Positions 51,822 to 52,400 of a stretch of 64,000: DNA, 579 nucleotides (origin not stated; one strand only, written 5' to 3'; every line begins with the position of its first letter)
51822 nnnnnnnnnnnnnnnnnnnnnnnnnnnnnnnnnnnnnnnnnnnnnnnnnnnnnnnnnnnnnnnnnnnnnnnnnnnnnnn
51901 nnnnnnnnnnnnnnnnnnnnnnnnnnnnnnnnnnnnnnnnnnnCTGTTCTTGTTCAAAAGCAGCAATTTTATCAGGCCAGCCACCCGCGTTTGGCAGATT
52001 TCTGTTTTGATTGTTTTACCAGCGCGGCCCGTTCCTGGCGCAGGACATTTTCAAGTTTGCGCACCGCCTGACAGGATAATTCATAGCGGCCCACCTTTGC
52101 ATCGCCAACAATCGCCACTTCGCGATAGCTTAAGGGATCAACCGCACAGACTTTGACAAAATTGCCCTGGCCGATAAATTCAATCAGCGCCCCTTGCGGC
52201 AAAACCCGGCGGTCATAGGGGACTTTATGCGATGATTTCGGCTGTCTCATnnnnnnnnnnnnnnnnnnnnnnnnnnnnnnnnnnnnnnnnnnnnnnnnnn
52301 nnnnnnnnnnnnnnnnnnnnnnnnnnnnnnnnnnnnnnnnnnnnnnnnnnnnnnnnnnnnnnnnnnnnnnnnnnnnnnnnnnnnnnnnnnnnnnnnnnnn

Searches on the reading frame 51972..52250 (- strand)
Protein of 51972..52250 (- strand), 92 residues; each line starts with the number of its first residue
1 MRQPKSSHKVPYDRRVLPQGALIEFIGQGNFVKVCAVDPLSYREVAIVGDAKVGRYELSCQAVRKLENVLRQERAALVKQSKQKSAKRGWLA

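Call 57: search_protein_families(library=pfam, proteins=[window:51972-52250:-], max_evalue=0.00001)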
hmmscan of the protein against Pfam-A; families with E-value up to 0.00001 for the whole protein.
window:51972-52250:- (92 aa): 1 family
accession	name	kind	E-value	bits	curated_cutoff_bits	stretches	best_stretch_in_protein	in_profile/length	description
PF21839.2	DUF6898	-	1.7e-17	63.2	27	1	19-72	2-55/56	Domain of unknown function (DUF6898)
